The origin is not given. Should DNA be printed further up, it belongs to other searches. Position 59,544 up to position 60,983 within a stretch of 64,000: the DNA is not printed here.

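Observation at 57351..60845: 1164-aa fusion of an AGE-like six-hairpin domain, an NDP-sugar pyrophosphorylase and an unknown C-terminal domain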

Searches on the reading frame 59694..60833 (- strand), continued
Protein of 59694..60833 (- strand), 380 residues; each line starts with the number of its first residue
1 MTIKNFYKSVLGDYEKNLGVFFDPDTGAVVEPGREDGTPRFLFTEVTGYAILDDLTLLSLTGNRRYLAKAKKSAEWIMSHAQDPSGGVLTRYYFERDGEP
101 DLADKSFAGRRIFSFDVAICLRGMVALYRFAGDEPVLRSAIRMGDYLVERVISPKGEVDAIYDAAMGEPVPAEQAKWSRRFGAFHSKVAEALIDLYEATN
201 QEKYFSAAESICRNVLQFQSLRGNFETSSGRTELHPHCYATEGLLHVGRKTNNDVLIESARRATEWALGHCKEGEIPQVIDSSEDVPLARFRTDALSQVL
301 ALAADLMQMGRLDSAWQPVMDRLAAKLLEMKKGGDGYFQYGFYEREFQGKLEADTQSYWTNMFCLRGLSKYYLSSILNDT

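Call 46: search_protein_families(library=pfam, proteins=[L023:4967-6253:+, L023:10210-11082:+, L023:11082-11990:+, L023:11975-13054:+, L023:13060-14205:+, L025:10325-11359:+, L025:11382-12515:+, L025:12523-14238:+, L026:4051-5190:+, L026:10159-11280:+], max_evalue=0.00001)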
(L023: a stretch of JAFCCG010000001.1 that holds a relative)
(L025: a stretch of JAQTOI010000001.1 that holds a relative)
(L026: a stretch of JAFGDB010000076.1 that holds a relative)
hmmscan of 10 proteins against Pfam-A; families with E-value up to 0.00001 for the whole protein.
L023:4967-6253:+ (429 aa): 5 families
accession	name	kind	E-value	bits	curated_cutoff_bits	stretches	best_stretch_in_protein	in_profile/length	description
PF00534.26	Glycos_transf_1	-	7e-36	123.8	26.4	1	249-408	13-170/172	Glycosyl transferases group 1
PF13692.12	Glyco_trans_1_4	-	1e-23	84.6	27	1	253-390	3-137/142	Glycosyl transferases group 1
PF13439.12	Glyco_transf_4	-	7.7e-19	68.8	28.5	1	78-240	2-169/170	Glycosyltransferase Family 4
PF13579.12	Glyco_trans_4_4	-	4.4e-10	40.6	29.7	1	78-235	1-157/158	Glycosyl transferase 4-like domain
PF20706.3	GT4-conflict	-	4.7e-10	39.5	26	1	229-358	172-309/385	Family 4 Glycosyltransferase in conflict systems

L023:10210-11082:+ (291 aa): 1 family
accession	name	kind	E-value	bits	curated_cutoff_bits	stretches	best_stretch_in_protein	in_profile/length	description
PF01522.26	Polysacc_deac_1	-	3.3e-10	40.4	23.1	1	32-133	18-123/124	Polysaccharide deacetylase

L023:11082-11990:+ (303 aa): 4 families
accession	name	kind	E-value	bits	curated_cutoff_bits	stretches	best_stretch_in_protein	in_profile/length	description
PF00535.33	Glycos_transf_2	-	4.4e-24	85.7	23.3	1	10-175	1-166/168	Glycosyl transferase family 2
PF13641.12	Glyco_tranf_2_3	-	5.5e-10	40.1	27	1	9-238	3-228/230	Glycosyltransferase like family 2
PF13632.12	Glyco_trans_2_3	-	2.3e-07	31.3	27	1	91-256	1-166/198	Glycosyl transferase family group 2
PF10111.15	Glyco_tranf_2_2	-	2.6e-07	30.8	27.3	1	29-196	19-198/276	Glycosyltransferase like family 2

L023:11975-13054:+ (360 aa): 1 family
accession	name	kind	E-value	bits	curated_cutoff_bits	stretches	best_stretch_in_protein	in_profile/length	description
PF13480.13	Acetyltransf_6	-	6e-21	75.5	22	1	174-319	3-143/143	Acetyltransferase (GNAT) domain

L023:13060-14205:+ (382 aa): 4 families
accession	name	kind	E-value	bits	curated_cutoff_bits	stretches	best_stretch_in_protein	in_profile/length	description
PF00534.26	Glycos_transf_1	-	1.3e-19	70.9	26.4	1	194-334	15-161/172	Glycosyl transferases group 1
PF13692.12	Glyco_trans_1_4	-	2.5e-17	63.9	27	1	196-328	3-139/142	Glycosyl transferases group 1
PF20706.3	GT4-conflict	-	4.8e-07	29.5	26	1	158-314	162-325/385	Family 4 Glycosyltransferase in conflict systems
PF13439.12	Glyco_transf_4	-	1.3e-06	29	28.5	0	69-177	72-168/170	Glycosyltransferase Family 4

L025:10325-11359:+ (345 aa): 2 families
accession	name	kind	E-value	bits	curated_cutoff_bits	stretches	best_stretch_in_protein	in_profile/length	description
PF00534.26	Glycos_transf_1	-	6.8e-14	52.2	26.4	1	166-325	5-167/172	Glycosyl transferases group 1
PF13692.12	Glyco_trans_1_4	-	8.7e-08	33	27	1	179-307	4-136/142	Glycosyl transferases group 1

L025:11382-12515:+ (378 aa): 4 families
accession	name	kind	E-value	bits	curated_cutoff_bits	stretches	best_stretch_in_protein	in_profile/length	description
PF00534.26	Glycos_transf_1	-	1.2e-36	126.3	26.4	1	188-354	4-169/172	Glycosyl transferases group 1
PF13692.12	Glyco_trans_1_4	-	3.8e-28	99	27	1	200-343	2-142/142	Glycosyl transferases group 1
PF20706.3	GT4-conflict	-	1.7e-10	40.9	26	1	192-318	193-320/385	Family 4 Glycosyltransferase in conflict systems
PF13524.12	Glyco_trans_1_2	-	2.2e-10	41.1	25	1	232-372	14-144/144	Glycosyl transferase-like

L025:12523-14238:+ (572 aa): 2 families
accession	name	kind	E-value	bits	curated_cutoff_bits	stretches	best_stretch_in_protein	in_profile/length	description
PF13231.12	PMT_2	-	8.6e-11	42.7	26.1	1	109-245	22-157/160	Dolichyl-phosphate-mannose-protein mannosyltransferase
PF02366.24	PMT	-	2.7e-08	34.1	22.7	1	52-252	41-230/245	Dolichyl-phosphate-mannose-protein mannosyltransferase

L026:4051-5190:+ (380 aa): 5 families
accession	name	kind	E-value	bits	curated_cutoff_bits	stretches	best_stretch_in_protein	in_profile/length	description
PF00534.26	Glycos_transf_1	-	3.7e-32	111.7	26.4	1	182-344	9-169/172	Glycosyl transferases group 1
PF13692.12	Glyco_trans_1_4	-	1.9e-23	83.7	27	1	189-330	2-140/142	Glycosyl transferases group 1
PF13439.12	Glyco_transf_4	-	1.3e-15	58.3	28.5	1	15-177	2-169/170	Glycosyltransferase Family 4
PF13579.12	Glyco_trans_4_4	-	3.5e-09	37.6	29.7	1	15-172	1-157/158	Glycosyl transferase 4-like domain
PF20706.3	GT4-conflict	-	4.8e-07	29.5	26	1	185-295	194-309/385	Family 4 Glycosyltransferase in conflict systems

L026:10159-11280:+ (374 aa): 4 families
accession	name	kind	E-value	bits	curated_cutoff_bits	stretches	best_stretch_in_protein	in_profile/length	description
PF00534.26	Glycos_transf_1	-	9.6e-23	81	26.4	1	179-321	15-160/172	Glycosyl transferases group 1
PF13692.12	Glyco_trans_1_4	-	1.8e-17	64.4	27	1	182-315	4-141/142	Glycosyl transferases group 1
PF13439.12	Glyco_transf_4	-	7.6e-09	36.3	28.5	1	118-161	124-167/170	Glycosyltransferase Family 4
PF20706.3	GT4-conflict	-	2.5e-06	27.1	26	1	123-328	142-353/385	Family 4 Glycosyltransferase in conflict systems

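Call 54: find_related_loci(query=A3, collection=metagenome_contigs, flank=8000)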
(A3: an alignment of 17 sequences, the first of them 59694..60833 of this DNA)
Query A3 (380 aa) in metagenome_contigs; peptide patterns used: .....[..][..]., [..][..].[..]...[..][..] (x = any residue, [..] = any of these).
502 stretches matched a pattern; 330 encode a relative of the query (tblastn E <= 1e-3); the best 80 are kept; 79 distinct loci.
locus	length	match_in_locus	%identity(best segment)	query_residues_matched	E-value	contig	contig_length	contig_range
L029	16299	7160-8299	59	1-380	3e-151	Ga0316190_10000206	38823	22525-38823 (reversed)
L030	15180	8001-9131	56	3-380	2e-144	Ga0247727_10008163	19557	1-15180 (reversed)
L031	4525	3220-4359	60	1-379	2e-144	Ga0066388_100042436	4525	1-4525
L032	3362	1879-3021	59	1-380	8e-147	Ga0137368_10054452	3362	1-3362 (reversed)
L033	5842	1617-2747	56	3-380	2e-132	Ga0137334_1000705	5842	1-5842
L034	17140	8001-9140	63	1-380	3e-161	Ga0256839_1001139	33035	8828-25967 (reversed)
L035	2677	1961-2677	65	1-239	1e-105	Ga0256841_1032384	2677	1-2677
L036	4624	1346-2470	46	6-380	2e-95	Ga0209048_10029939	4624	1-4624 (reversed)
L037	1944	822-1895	46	10-371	5e-97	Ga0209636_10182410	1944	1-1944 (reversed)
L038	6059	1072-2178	45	6-380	8e-89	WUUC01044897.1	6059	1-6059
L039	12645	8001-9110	42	6-380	2e-86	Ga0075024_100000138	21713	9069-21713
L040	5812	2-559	63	195-380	1e-75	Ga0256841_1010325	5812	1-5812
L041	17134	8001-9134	54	3-380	2e-135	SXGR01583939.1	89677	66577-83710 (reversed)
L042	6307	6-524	61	207-380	4e-60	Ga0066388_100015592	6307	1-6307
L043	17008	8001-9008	35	41-371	1e-56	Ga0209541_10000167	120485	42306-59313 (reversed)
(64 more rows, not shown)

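Call 57: search_solved_structures(query=A3, max_evalue=10, show_alignments=3)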
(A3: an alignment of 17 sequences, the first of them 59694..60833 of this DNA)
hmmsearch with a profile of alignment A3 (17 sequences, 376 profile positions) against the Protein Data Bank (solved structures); distinct sequences matched with E-value up to 10: 38.
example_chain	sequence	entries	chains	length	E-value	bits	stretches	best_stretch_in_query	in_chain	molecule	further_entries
9r4o_A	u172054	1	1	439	4e-06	29.5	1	63-148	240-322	Uncharacterized protein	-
9r4p_A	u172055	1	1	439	4.1e-06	29.5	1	62-148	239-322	CtGH76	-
9r4k_A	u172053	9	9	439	4.1e-06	29.4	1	62-148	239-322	Chains: A | Uncharacterized protein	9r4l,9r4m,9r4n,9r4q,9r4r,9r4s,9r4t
6u4z_A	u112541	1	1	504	0.00016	24.2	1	55-147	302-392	Alpha-1,6-mannanase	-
4v1r_A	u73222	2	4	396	0.0011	21.5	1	118-210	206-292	ALPHA-1,6-MANNANASE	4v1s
4bok_A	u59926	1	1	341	0.0042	19.5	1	52-158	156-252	ALPHA-1,6-MANNANASE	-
4boj_A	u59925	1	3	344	0.0043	19.5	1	52-158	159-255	ALPHA-1,6-MANNANASE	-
4d4a_A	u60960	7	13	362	0.0051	19.3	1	52-158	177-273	ALPHA-1,6-MANNANASE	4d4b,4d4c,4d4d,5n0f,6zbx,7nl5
5agd_A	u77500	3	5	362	0.0051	19.2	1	52-158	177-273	ALPHA-1,6-MANNANASE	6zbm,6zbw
3wre_A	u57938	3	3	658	0.019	17.3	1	78-159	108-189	Non-reducing end beta-L-arabinofuranosidase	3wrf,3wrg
7exu_A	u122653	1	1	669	0.02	17.3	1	78-159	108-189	Non-reducing end beta-L-arabinofuranosidase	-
3wkw_A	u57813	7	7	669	0.02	17.3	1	78-159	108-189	Non-reducing end beta-L-arabinofuranosidase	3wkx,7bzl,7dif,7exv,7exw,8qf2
5m77_A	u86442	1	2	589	0.024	17.1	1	52-158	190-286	Alpha-1,6-mannanase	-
4c1s_A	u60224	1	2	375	0.039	16.4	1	126-214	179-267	GLYCOSIDE HYDROLASE FAMILY 76 MANNOSIDASE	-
3k7x_A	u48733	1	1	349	0.068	15.6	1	57-225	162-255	Lin0763 protein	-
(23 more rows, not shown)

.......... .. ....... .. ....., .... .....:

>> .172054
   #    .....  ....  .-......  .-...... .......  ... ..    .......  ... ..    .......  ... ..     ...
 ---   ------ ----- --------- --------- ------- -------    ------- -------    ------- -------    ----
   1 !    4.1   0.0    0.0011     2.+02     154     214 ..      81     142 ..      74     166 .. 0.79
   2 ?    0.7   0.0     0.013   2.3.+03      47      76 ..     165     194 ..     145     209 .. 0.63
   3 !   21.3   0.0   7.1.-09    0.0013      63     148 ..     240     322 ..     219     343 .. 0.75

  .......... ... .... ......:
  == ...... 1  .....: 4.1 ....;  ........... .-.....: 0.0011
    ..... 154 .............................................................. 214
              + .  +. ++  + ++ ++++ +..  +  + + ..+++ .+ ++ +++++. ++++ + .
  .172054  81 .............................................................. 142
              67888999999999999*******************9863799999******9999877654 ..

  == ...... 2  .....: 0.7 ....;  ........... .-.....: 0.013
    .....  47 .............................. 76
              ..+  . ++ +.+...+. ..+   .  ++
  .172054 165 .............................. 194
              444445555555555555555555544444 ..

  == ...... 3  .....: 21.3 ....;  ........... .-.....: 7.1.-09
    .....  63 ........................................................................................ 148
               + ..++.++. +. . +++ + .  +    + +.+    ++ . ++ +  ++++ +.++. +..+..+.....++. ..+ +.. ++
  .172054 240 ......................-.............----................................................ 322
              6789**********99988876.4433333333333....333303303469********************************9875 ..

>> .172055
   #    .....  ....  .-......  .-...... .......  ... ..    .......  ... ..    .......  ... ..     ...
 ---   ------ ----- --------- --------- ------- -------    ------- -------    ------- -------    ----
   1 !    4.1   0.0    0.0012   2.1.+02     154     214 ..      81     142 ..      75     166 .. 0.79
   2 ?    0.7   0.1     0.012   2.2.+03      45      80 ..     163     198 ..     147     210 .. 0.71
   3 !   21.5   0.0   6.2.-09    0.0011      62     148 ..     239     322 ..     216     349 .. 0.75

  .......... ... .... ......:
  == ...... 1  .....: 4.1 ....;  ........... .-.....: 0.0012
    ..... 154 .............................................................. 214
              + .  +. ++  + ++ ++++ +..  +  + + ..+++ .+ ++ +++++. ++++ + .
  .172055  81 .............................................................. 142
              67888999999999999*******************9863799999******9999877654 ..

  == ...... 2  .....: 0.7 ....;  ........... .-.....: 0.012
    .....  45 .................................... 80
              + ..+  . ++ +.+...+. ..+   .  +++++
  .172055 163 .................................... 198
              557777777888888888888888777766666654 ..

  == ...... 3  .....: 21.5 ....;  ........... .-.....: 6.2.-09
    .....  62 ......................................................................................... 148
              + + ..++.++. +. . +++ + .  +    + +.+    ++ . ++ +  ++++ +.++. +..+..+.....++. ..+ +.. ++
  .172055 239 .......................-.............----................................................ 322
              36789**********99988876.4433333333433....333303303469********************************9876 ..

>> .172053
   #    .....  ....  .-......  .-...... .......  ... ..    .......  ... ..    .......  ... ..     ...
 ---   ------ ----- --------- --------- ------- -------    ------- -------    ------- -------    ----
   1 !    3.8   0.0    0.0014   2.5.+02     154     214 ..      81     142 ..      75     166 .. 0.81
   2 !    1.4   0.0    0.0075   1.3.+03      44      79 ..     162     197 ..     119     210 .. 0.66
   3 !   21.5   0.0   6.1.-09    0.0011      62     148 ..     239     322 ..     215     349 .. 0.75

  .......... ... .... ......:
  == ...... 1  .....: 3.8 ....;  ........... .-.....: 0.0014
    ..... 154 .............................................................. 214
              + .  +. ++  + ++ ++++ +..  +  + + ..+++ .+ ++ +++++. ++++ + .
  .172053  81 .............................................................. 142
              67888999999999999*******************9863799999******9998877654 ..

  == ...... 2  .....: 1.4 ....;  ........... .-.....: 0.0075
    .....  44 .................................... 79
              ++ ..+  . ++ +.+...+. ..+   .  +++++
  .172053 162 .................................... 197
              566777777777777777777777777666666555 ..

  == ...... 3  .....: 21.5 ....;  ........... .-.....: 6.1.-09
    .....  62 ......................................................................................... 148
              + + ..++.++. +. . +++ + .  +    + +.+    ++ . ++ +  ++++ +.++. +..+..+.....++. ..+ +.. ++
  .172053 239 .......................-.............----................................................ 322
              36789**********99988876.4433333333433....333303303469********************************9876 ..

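Call 60: search_protein_representatives(protein=window:59694-60833:-)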
Query: 380 residues. Proteins with E-value up to 0.001 (for the whole library): 532; up to 1e-10: 284; up to 1e-30: 73. The best 150 are listed.
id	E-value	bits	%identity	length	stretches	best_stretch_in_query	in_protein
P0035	3.2e-135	467.3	57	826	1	3-378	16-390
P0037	8.3e-135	465.9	56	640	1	1-380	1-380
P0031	2.2e-131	454.7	57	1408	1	7-378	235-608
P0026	2.8e-131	454.3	57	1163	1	1-375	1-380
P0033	4.3e-124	430.7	53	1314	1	5-377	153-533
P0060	1.1e-110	386.6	48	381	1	5-372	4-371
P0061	2.3e-93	329.6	46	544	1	8-377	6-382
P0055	4.0e-81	289.3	47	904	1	6-372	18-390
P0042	8.2e-78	278.4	44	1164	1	6-373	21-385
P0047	1.3e-77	277.8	46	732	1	30-379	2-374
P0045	1.5e-76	274.3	45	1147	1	5-375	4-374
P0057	1.7e-75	270.7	44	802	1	5-374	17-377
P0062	8.1e-75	268.5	42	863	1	3-372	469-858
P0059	4.6e-73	262.8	42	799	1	5-373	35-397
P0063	9.3e-73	261.8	42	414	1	10-376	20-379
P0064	5.6e-61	223.0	39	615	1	28-379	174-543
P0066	4.7e-56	206.8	42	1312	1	28-377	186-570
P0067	1.9e-51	191.6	36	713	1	40-370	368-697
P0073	3.9e-45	170.9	32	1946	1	39-372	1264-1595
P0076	1.4e-43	165.7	34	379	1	38-371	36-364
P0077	2.7e-43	164.8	32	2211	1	40-371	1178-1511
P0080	8.5e-42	159.9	33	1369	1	41-372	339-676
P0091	5.2e-38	147.4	30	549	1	40-369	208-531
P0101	4.8e-35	137.7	32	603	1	40-366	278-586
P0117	6.9e-31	124.0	30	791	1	34-371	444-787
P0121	1.1e-30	123.3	38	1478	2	9-172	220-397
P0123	1.1e-29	120.0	33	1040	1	42-348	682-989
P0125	1.5e-29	119.5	32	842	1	24-345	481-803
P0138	2.0e-27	112.6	33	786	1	42-371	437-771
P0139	2.2e-27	112.5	30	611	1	40-368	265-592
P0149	9.6e-26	107.1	33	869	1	39-315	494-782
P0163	7.4e-24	100.8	30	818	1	37-371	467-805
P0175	1.1e-22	97.0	28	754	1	40-373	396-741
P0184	1.4e-21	93.4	32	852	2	40-309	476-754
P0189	8.1e-21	90.8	26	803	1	37-367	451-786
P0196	4.7e-20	88.3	34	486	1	41-308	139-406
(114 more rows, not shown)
